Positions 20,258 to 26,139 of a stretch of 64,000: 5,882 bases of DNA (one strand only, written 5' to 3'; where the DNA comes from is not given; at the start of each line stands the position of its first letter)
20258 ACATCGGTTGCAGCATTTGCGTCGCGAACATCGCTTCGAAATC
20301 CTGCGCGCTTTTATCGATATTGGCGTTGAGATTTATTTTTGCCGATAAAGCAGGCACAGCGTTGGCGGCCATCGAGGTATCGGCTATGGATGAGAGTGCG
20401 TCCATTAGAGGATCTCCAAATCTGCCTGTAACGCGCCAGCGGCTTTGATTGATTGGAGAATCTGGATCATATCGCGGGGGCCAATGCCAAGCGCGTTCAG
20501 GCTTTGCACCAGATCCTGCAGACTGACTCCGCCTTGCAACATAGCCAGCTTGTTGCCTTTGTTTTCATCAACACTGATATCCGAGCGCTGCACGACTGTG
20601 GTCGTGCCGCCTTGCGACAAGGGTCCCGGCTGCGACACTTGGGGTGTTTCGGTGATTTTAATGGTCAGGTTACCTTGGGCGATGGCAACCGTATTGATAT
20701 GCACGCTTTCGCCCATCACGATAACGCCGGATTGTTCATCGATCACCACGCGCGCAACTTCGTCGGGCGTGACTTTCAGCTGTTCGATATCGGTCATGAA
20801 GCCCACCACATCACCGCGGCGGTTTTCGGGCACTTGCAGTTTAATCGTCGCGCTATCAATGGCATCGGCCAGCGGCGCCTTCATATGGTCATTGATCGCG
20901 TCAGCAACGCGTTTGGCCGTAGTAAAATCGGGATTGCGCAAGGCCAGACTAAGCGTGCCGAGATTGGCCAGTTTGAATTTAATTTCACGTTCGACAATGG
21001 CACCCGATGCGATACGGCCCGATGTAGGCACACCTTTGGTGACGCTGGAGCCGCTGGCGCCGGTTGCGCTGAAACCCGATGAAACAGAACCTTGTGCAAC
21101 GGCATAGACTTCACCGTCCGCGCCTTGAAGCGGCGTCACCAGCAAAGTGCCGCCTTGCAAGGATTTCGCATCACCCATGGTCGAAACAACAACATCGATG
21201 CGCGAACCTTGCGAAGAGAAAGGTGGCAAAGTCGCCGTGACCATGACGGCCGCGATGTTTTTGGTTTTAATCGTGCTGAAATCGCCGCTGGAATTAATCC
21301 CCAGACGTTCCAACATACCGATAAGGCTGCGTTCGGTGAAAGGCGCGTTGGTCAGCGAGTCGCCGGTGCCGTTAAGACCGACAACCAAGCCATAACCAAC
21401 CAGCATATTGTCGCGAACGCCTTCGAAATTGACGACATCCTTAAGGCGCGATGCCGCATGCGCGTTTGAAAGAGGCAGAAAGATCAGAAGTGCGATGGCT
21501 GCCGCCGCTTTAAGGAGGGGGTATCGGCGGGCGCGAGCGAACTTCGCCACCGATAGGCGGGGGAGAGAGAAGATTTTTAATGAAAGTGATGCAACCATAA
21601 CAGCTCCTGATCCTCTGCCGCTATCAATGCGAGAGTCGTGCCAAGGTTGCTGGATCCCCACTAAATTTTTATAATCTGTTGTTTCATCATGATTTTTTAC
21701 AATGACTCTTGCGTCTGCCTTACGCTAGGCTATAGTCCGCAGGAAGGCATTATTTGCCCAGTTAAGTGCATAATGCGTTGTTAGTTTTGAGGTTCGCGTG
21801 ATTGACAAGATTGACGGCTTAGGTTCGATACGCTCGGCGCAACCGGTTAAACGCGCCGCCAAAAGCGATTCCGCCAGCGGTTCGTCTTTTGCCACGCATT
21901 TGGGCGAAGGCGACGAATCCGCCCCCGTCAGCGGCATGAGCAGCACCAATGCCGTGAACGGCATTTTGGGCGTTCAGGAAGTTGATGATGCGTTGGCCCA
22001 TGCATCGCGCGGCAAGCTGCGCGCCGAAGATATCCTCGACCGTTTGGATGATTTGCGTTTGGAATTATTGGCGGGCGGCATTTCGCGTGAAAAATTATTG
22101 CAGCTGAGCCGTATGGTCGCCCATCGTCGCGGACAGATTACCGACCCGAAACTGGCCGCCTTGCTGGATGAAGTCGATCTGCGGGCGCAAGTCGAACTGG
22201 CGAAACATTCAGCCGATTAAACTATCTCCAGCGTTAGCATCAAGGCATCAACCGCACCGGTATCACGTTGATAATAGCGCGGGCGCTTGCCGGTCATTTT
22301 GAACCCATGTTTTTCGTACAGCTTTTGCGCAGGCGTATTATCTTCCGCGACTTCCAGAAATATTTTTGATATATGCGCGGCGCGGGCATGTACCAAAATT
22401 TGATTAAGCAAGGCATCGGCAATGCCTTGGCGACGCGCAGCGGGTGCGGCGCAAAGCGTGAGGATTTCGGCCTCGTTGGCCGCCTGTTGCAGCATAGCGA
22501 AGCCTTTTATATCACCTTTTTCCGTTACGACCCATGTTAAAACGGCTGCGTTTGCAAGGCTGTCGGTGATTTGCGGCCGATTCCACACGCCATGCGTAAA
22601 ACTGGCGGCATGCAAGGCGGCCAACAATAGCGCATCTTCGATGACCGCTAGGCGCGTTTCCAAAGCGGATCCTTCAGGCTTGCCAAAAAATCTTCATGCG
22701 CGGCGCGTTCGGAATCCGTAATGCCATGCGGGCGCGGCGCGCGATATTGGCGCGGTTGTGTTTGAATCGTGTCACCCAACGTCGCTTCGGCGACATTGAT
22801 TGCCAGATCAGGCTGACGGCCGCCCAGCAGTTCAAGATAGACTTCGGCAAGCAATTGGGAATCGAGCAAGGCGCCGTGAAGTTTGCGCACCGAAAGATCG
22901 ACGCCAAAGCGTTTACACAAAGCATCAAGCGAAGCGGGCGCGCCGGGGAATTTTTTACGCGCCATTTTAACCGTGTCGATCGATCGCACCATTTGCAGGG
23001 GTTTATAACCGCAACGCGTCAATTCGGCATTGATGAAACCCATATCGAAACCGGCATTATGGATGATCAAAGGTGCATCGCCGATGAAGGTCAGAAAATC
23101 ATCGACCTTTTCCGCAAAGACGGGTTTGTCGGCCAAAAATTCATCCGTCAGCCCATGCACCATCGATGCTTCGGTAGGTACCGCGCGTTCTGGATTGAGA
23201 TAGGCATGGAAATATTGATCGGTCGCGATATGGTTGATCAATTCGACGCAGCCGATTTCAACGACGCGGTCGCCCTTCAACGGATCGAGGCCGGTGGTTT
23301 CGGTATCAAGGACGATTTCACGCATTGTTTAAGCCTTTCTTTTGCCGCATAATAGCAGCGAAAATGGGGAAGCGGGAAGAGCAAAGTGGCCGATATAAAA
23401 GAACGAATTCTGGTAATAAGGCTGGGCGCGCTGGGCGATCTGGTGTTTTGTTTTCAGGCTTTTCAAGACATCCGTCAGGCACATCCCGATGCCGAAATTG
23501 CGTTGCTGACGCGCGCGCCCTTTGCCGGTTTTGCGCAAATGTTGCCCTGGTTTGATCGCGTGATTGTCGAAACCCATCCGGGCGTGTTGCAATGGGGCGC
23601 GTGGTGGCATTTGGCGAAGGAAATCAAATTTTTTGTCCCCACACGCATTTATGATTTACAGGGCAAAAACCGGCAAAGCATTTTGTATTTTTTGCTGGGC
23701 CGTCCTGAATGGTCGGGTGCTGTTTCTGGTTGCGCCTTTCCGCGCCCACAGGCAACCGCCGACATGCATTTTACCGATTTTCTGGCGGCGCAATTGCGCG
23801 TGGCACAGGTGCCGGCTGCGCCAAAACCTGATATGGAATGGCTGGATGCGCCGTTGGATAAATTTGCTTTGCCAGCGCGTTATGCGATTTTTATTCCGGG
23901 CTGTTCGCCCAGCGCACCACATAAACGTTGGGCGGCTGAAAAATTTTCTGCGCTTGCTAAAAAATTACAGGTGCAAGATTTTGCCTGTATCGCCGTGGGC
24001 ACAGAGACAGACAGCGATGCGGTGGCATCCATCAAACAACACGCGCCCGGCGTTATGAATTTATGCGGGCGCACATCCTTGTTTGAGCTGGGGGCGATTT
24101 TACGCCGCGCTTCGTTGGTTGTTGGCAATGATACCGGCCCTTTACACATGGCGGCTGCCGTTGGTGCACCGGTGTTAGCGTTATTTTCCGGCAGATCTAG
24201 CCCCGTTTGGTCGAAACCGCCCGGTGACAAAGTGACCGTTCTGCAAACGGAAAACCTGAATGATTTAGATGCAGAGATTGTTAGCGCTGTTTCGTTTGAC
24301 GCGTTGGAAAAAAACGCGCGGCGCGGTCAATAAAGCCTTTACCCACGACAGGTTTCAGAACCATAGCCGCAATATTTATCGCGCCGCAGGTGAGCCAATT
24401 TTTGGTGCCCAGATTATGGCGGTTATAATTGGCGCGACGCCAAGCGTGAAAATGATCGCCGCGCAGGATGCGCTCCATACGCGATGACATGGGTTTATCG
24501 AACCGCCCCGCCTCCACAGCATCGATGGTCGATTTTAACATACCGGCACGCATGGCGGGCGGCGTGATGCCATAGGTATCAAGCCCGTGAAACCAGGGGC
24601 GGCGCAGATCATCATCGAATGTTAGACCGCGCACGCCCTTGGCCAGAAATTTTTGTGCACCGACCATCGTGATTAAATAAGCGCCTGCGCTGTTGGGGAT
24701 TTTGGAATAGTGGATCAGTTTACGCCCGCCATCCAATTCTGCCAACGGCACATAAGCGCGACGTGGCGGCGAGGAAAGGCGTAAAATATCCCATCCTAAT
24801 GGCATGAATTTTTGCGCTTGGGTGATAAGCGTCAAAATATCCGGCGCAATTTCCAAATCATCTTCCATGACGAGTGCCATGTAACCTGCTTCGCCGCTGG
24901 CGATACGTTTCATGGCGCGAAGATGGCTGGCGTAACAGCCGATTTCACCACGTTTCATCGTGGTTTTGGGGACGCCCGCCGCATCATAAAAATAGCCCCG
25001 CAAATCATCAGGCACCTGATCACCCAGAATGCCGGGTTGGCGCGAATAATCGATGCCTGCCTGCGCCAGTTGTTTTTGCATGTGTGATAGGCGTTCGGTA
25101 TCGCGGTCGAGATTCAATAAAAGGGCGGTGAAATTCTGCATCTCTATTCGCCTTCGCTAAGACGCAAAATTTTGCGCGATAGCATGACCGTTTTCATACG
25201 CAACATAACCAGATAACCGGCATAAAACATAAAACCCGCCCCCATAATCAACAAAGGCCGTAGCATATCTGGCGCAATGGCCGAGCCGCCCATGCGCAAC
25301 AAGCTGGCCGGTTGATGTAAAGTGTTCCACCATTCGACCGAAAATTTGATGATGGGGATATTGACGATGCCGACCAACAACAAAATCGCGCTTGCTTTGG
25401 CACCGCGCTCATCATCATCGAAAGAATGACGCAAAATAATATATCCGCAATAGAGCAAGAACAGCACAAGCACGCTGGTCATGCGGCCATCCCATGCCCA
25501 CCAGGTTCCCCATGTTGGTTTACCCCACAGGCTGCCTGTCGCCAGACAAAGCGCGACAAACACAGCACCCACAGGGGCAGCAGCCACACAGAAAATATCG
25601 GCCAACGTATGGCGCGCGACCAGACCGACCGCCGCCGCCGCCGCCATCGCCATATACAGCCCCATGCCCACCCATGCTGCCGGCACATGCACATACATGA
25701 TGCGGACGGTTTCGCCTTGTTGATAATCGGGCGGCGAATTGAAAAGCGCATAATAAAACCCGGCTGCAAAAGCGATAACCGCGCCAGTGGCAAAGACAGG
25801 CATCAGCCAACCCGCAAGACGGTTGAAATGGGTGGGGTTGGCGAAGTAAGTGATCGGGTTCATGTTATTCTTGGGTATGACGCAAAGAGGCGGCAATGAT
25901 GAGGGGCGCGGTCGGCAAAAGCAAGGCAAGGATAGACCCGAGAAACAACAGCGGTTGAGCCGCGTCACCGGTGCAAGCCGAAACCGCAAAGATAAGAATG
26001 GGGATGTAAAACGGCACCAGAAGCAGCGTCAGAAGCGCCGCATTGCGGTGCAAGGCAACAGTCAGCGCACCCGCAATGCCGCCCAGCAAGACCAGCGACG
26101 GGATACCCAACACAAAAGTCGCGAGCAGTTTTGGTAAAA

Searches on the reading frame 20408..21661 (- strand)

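Call 70: search_protein_families(library=pfam, proteins=[window:20408-21661:-], max_evalue=0.00001)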
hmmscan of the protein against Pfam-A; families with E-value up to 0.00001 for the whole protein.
window:20408-21661:- (418 aa): 1 family
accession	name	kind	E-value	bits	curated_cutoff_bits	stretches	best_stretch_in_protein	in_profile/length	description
PF02119.21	FlgI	-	1.9e-140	468.1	25.3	1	72-417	1-343/343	Flagellar P-ring protein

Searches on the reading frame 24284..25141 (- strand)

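Call 70: search_protein_families(library=pfam, proteins=[window:24284-25141:-], max_evalue=0.00001)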
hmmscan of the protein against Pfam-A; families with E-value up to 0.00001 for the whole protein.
window:24284-25141:- (286 aa): 1 family
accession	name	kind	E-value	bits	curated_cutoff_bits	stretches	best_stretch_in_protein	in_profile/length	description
PF01755.23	Glyco_transf_25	-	6.6e-14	52.7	24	1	6-167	4-186/199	Glycosyltransferase family 25 (LPS biosynthesis protein)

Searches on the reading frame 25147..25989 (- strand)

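Call 70: search_protein_families(library=pfam, proteins=[window:25147-25989:-], max_evalue=0.00001)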
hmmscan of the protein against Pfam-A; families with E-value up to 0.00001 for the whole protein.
window:25147-25989:- (281 aa): 1 family
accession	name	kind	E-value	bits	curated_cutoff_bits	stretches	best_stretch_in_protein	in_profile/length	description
PF01578.25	Cytochrom_C_asm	-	2.7e-37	128.9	29.9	1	64-225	32-212/212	Cytochrome C assembly protein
